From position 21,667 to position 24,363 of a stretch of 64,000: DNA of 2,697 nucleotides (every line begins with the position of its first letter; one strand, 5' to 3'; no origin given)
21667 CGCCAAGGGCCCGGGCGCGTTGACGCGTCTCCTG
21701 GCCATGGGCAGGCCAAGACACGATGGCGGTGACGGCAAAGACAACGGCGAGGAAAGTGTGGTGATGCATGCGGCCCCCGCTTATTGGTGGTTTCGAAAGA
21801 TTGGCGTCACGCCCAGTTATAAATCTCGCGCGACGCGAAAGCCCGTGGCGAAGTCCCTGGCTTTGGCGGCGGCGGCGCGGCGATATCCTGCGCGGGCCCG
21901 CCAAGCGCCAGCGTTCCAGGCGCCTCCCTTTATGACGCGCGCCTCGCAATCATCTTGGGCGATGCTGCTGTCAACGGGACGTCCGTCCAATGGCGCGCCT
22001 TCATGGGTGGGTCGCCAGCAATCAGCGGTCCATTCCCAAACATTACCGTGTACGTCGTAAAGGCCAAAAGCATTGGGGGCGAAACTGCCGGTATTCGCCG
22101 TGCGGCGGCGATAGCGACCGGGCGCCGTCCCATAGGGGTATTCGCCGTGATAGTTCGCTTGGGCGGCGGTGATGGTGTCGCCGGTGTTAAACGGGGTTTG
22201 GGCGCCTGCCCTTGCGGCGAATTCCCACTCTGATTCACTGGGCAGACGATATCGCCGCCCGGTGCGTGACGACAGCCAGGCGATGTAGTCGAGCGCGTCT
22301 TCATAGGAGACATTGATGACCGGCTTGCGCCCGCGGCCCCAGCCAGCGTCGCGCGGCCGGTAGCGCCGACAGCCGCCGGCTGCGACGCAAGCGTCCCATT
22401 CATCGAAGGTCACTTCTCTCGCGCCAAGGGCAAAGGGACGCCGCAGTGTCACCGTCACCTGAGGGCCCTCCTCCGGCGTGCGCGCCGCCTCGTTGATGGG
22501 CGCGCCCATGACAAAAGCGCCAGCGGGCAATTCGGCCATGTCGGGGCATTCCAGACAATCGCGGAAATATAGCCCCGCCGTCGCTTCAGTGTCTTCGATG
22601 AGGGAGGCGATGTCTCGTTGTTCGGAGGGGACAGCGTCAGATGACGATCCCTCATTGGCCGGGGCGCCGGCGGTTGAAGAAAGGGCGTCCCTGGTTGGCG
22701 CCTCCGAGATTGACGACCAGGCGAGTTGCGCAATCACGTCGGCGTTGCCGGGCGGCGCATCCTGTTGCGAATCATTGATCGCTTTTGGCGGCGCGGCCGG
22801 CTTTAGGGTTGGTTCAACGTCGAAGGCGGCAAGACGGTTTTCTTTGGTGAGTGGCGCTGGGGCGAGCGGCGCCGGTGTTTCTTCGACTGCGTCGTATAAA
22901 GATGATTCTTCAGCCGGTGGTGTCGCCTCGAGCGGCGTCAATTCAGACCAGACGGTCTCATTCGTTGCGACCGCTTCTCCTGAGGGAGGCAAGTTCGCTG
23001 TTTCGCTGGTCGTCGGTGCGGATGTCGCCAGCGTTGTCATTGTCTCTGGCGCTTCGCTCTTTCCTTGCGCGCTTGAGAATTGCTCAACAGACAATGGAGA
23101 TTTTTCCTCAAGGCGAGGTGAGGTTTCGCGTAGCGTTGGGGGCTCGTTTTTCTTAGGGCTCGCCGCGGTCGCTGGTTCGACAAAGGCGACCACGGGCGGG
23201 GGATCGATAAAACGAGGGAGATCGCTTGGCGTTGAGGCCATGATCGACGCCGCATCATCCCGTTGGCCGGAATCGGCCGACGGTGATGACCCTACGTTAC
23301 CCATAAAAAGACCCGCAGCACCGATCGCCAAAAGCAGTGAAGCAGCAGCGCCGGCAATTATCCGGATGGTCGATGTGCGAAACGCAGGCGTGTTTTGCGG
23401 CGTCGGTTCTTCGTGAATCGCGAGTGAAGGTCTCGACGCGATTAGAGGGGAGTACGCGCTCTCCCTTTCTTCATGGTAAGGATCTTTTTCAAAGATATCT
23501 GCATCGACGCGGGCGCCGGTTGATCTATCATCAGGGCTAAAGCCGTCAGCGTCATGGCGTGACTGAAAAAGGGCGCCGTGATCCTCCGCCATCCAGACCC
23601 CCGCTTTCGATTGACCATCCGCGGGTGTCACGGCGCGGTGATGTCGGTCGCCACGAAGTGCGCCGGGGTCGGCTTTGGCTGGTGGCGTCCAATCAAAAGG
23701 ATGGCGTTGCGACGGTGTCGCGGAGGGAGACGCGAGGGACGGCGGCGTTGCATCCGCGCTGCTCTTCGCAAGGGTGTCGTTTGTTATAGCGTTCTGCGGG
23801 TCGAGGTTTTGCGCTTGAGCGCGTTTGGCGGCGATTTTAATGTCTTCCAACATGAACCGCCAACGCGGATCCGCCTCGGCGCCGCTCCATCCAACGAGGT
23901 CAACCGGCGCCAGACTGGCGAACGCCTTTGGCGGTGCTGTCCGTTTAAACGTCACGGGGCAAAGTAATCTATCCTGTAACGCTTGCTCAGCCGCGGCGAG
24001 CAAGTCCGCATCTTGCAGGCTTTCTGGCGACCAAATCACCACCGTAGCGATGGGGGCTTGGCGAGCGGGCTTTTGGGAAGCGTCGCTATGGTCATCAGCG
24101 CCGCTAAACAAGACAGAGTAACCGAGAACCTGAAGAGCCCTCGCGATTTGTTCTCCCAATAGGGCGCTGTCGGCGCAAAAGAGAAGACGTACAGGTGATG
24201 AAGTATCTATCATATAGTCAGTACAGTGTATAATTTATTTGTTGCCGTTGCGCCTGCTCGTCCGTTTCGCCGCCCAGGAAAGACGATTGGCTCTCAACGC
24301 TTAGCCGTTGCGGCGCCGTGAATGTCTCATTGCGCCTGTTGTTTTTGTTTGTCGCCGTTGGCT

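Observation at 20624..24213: TIR-like domain / TM / FGE-sulfatase-domain protein co-transcribed with a secreted S58 (DmpA) peptidase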

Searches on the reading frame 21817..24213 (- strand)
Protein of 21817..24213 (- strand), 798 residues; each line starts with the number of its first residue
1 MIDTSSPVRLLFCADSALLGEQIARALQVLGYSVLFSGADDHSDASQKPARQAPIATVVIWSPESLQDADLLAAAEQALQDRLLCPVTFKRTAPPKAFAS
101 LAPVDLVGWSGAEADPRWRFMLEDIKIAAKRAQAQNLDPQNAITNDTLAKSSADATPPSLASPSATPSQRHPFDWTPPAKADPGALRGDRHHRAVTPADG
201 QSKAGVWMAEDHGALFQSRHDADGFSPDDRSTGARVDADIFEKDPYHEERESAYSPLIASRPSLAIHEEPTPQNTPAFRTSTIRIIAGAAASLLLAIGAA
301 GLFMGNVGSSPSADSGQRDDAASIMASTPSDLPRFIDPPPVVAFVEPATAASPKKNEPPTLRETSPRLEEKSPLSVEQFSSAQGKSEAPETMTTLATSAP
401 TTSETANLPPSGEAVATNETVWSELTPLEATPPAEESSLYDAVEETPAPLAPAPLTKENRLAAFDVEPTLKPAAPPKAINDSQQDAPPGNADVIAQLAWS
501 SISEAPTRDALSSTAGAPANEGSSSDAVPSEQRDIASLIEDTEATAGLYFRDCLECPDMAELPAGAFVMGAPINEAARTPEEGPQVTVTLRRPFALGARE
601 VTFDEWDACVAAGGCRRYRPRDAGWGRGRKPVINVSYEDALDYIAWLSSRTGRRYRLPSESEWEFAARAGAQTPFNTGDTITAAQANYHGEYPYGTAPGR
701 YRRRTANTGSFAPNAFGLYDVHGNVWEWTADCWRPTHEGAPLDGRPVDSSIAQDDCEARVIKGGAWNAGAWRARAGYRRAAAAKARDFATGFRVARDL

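Call 5: search_protein_families(library=pfam, proteins=[window:21817-24213:-], max_evalue=0.01)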
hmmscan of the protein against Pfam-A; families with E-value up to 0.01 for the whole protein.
window:21817-24213:- (798 aa): 2 families
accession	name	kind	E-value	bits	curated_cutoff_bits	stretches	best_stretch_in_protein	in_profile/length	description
PF03781.23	FGE-sulfatase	-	5.1e-49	167.7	23.3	1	556-796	2-255/255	Sulfatase-modifying factor enzyme 1-like domain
PF13676.11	TIR_2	-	0.0012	19.8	28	1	19-111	13-113/122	TIR domain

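Call 6: search_protein_families(library=ncbifam, proteins=[window:21817-24213:-], max_evalue=0.01)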
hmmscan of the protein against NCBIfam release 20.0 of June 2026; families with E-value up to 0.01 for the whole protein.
window:21817-24213:- (798 aa): 8 families
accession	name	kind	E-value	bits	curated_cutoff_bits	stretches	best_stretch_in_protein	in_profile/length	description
NF051459.1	pyoverdine_PvdO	equivalog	2.8e-59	200.5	500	1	542-798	19-280/280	dihydropyoverdine dehydrogenase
TIGR03525.2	GldK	equivalog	1.6e-19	70.5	350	1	631-797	221-406/408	T9SS ring complex lipoprotein PorK/GldK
TIGR03440.2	egtB_TIGR03440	equivalog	4.9e-18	65.4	360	1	629-795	273-413/413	ergothioneine biosynthesis protein EgtB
NF041186.1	SenA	equivalog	2.7e-15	56.6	420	1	629-795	270-381/382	selenoneine synthase SenA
TIGR04344.1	ovoA_Nterm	equivalog_domain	5.3e-10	38.8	400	1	633-780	298-430/444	5-histidylcysteine sulfoxide synthase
TIGR03530.1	GldJ_short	equivalog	2.3e-09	36.7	382.9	1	707-795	291-389/396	gliding motility lipoprotein GldJ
TIGR03524.1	GldJ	equivalog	9.1e-09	34.5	458.2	1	705-736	337-368/559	gliding motility lipoprotein GldJ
TIGR02171.1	Fb_sc_TIGR02171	subfamily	4.3e-06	25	544.35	1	654-768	158-250/912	TIGR02171 family lipoprotein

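Call 7: search_protein_families(library=padloc, proteins=[window:21817-24213:-], max_evalue=0.1)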
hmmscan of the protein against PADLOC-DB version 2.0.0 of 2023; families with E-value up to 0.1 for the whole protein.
window:21817-24213:- (798 aa): 0 families

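Call 9: find_homologous_proteins(query=window:21817-24213:-, max_evalue=1e-10)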
Query window:21817-24213:- (798 aa): 7 proteins with E <= 1e-10 among 8000 candidates.
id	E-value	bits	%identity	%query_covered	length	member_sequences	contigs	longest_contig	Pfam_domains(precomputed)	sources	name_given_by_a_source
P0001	0.0e+0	1779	100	100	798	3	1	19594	PF03781.23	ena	-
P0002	6.2e-107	377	42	58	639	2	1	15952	PF03781.23,PF13676.12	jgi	jgi:formylglycine-generating enzyme required for sulfatase activity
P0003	2.5e-91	326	54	31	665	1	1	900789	PF03781.23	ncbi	-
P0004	3.3e-49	186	42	30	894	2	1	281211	PF07714.24,PF00069.32,PF03109.23,PF03781.23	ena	-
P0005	4.8e-48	182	41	30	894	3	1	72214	PF07714.24,PF00069.32,PF03109.23,PF03781.23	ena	-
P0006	2.5e-13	68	31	29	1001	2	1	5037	PF07714.24,PF00069.32,PF03781.23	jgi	jgi:serine/threonine protein kinase/formylglycine-generating enzyme required for sulfatase activity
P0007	3.0e-13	67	29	29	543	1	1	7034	PF03781.23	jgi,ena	jgi:formylglycine-generating enzyme required for sulfatase activity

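Call 12: find_encoding_contigs(protein=P0003, flank=8000, max_places=3)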
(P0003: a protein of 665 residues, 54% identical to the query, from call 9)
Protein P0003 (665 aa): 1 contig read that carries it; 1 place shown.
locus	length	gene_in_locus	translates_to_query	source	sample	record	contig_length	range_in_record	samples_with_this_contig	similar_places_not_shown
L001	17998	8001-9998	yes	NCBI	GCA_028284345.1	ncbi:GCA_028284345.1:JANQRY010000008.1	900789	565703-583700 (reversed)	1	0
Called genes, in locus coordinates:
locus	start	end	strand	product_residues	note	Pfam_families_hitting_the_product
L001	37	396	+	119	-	-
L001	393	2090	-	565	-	PF07690:MFS_1 (weak), PF13000:Acatn (faint)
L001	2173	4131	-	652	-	PF00512:HisKA, PF02518:HATPase_c, PF00072:Response_reg, PF23198:PDE8A_N (weak)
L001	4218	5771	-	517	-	PF13541:ChlI, PF00493:MCM (faint), PF01078:Mg_chelatase, PF07728:AAA_5, PF13335:Mg_chelatase_C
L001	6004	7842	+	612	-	-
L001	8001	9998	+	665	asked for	PF03781:FGE-sulfatase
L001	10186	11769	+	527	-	-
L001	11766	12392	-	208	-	PF07336:ABATE, PF11706:zf-CGNR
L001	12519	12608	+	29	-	-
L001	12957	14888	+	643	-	PF00012:HSP70, PF06723:MreB_Mbl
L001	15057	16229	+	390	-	PF00226:DnaJ, PF01556:DnaJ_C, PF00684:DnaJ_CXXCXGXG, PF27439:DnaJ_C_2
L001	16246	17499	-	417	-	PF05977:MFS_3, PF07690:MFS_1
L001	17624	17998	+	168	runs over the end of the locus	PF00583:Acetyltransf_1, PF13508:Acetyltransf_7, PF13673:Acetyltransf_10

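Call 14: find_related_loci(query=window:21817-24213:-, collection=genome_contigs, flank=8000)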
Query window:21817-24213:- (798 aa) in genome_contigs; peptide patterns used: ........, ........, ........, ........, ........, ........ (x = any residue, [..] = any of these).
599 stretches matched a pattern (row limit reached: there are more); 578 encode a relative of the query (tblastn E <= 1e-3); the best 80 are kept; 80 distinct loci.
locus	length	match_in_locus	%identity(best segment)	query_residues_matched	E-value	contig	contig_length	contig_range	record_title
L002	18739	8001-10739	61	56-798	1e-97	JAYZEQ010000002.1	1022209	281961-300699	MAG: Pseudomonadota bacterium isolate XB_MAG146 DB_MAG146_0002, whole genome shotgun sequence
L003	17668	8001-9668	57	41-798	3e-95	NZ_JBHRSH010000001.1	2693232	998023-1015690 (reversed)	Hyphococcus aureus strain KCTC 62394 soapdenovo_K_127_1, whole genome shotgun sequence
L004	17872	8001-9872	58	6-798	2e-95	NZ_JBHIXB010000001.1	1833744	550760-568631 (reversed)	MAG: Marinicaulis sp. isolate MAG39 WDNA05_bin.22.orig_1, whole genome shotgun sequence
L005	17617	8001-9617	49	56-798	8e-95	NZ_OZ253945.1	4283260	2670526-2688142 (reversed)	MAG: Hyphococcus sp. isolate 2f05e620-c47b-44e6-88d6-f49598d544e7 chromosome 1, complete sequence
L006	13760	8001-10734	59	3-798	2e-94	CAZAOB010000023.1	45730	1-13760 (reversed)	MAG TPA_asm: uncultured Caulobacterales bacterium isolate SRP092902_co1_35 genome assembly, contig: NODE_795_length_4573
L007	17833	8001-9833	59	8-798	3e-93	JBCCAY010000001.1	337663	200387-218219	MAG: Pseudomonadota bacterium isolate P01_A01_bin.22 k141_241511_length_337663_cov_30.7325, whole genome shotgun sequenc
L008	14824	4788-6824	58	8-794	4e-93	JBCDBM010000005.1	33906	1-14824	MAG: Pseudomonadota bacterium isolate P01_F01_bin.83 k141_1316389_length_33906_cov_10.0000, whole genome shotgun sequenc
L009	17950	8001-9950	54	8-798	1e-92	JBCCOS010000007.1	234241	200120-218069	MAG: Pseudomonadota bacterium isolate P01_D01_bin.11 k141_1512873_length_234241_cov_35.9978, whole genome shotgun sequen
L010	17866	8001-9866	58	8-796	1e-92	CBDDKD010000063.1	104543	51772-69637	MAG: Hyphococcus sp. isolate 55fc2c90-895e-4972-86ba-f4a7335516ea genome assembly, contig: contig_63, whole genome shotg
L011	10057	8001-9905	57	8-798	3e-91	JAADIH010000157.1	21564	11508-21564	MAG: Alphaproteobacteria bacterium isolate M_MetaBat.34 contig-127_8580, whole genome shotgun sequence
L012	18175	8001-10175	50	4-798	1e-90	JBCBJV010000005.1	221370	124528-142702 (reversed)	MAG: Pseudomonadota bacterium isolate J06626_9 NODE_5_length_221370_cov_12.378073, whole genome shotgun sequence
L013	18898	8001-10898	56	8-798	1e-89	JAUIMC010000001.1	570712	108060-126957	MAG: Alphaproteobacteria bacterium isolate Co_bin.76 NODE_88_length_570712_cov_1.717078, whole genome shotgun sequence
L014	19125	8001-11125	57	1-798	2e-89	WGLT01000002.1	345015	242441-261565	MAG: Alphaproteobacteria bacterium isolate RI_591 c_000000132202, whole genome shotgun sequence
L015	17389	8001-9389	57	52-798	7e-89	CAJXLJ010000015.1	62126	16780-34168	MAG TPA_asm: uncultured Parvularculaceae bacterium isolate SRR6201692_bin.4_MetaBAT_v2.12.1_MAG genome assembly, contig:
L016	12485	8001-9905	45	3-797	8e-89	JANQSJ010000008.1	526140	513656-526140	MAG: Parvularculaceae bacterium isolate IP29b_bin.93 k99_2061752, whole genome shotgun sequence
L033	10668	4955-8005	53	545-798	6e-79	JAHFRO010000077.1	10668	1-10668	MAG: Betaproteobacteria bacterium isolate nzgw576 NODE_4055_length_10669_cov_6.804418, whole genome shotgun sequence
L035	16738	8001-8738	53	550-798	2e-75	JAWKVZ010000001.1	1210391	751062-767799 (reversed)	MAG: Hyphomicrobiaceae bacterium isolate BC1.21 BC1.21.fa-1, whole genome shotgun sequence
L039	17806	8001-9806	56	538-798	4e-74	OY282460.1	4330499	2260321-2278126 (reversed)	MAG: uncultured Pseudomonadales bacterium genome assembly, chromosome: 1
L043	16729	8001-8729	52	547-798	2e-73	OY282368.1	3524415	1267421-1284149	MAG: uncultured Alphaproteobacteria bacterium isolate 22a88078-2868-43f5-a089-7a94dbfbad86 genome assembly, chromosome:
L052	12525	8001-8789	53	534-798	6e-74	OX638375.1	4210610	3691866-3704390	MAG: Candidatus Binatia bacterium isolate 97b5e0c7-6798-4f16-949c-9b63468df6e4 genome assembly, chromosome: 1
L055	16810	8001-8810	49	522-798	4e-72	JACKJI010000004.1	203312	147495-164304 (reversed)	MAG: Hyphomicrobiaceae bacterium isolate HK-STAS-PROT-35 HK-STAS-PROT-35_4, whole genome shotgun sequence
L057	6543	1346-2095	50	546-798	3e-72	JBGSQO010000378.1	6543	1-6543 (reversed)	MAG: Filomicrobium sp. isolate JTS-AC333 k141_3676179, whole genome shotgun sequence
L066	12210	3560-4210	48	547-798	4e-71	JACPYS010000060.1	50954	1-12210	MAG: Betaproteobacteria bacterium isolate NC_groundwater_869_Pr1_S2p5_64_25 Montesol18_S2p5_coassembly_scaffold_1138164,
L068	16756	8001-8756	50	541-798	1e-70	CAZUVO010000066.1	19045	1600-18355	MAG TPA_asm: uncultured Rhizobiaceae bacterium isolate SRP200020_co5_29 genome assembly, contig: NODE_4411_length_19045_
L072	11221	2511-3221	53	547-798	2e-76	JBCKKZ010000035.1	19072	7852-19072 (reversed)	Burkholderiales bacterium isolate SLM_MC1B_68-L02 Node_35_length_19072_cov_62.314825, whole genome shotgun sequence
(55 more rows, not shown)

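Call 15: find_encoding_contigs(protein=P0002, flank=8000, max_places=3)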
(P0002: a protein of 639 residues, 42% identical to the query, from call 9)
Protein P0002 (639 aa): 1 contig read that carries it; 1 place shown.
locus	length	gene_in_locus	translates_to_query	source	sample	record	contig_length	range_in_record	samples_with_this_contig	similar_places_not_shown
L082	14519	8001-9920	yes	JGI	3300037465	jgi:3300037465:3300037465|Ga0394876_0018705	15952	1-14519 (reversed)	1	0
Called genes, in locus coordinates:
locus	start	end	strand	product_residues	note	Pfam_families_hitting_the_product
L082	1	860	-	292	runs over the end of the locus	PF01738:DLH, PF00326:Peptidase_S9 (faint)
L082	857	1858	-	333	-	PF00294:PfkB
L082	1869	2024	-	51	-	-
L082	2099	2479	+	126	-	-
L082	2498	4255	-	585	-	PF07690:MFS_1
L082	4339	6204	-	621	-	PF00512:HisKA, PF02518:HATPase_c, PF00072:Response_reg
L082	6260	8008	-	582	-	PF13541:ChlI, PF00493:MCM (weak), PF01078:Mg_chelatase, PF07728:AAA_5, PF13335:Mg_chelatase_C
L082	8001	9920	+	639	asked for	PF13676:TIR_2 (faint), PF03781:FGE-sulfatase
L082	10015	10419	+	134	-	-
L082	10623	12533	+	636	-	PF00012:HSP70, PF06723:MreB_Mbl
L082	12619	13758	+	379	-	PF00226:DnaJ, PF01556:DnaJ_C, PF00684:DnaJ_CXXCXGXG, PF27439:DnaJ_C_2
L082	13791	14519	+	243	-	?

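Call 21: search_protein_families(library=pfam, alignment_id=A2, max_evalue=0.001)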
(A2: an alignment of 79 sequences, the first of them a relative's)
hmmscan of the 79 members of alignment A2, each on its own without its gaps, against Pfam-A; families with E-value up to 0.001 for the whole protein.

A. member 1, P0001 (798 aa): 1 family
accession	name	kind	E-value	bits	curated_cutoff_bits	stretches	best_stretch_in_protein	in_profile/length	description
PF03781.23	FGE-sulfatase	-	5.1e-49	167.7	23.3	1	556-796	2-255/255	Sulfatase-modifying factor enzyme 1-like domain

B. families by the number of members that match (of 79 scanned): 3 families
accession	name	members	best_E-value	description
PF03781.23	FGE-sulfatase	75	7.3e-59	Sulfatase-modifying factor enzyme 1-like domain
PF13676.11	TIR_2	43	1.6e-09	TIR domain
PF02095.21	Extensin_1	1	0.00053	Extensin-like protein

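Call 44: search_protein_families(library=pfam, proteins=[L001:5971-7842:+, L001:10186-11769:+, L003:11296-12936:+, L003:9757-10155:+, L003:2328-2690:+], max_evalue=0.01)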
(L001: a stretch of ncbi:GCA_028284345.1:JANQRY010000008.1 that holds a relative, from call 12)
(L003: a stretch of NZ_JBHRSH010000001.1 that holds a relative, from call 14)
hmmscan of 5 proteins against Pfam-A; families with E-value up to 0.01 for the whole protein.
L001:5971-7842:+ (623 aa): 1 family
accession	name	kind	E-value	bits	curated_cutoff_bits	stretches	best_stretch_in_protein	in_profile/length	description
PF14015.11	DUF4231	-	2.9e-05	24.9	24.7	1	317-413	4-92/103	Protein of unknown function (DUF4231)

L001:10186-11769:+ (527 aa): 0 families

L003:11296-12936:+ (546 aa): 5 families
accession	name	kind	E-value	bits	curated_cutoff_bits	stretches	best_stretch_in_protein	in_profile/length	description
PF12034.13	YfbK_C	-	6.9e-67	225.6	25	1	359-540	1-183/184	Uncharacterized protein YfbK, C-terminal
PF12450.13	vWF_A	-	7e-31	106.5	25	1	74-166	4-94/94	von Willebrand factor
PF00092.34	VWA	-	3.3e-17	63.7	23.8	1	183-340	1-159/174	von Willebrand factor type A domain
PF13519.12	VWA_2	-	6.8e-15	56.1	27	1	184-288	1-106/107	von Willebrand factor type A domain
PF13768.12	VWA_3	-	1.3e-06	29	27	1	183-340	2-153/155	von Willebrand factor type A domain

L003:9757-10155:+ (132 aa): 0 families

L003:2328-2690:+ (120 aa): 0 families

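Call 45: search_protein_families(library=padloc, proteins=[L001:5971-7842:+, L001:10186-11769:+, L003:11296-12936:+, P0003, P0002], max_evalue=0.01)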
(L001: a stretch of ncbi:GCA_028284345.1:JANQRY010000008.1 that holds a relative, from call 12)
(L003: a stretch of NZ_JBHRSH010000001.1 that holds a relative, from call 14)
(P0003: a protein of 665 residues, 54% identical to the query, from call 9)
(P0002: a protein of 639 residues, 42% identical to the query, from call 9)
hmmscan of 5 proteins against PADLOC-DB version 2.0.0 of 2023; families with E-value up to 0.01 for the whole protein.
L001:5971-7842:+ (623 aa): 0 families

L001:10186-11769:+ (527 aa): 0 families

L003:11296-12936:+ (546 aa): 0 families

P0003 (665 aa): 0 families

P0002 (639 aa): 0 families
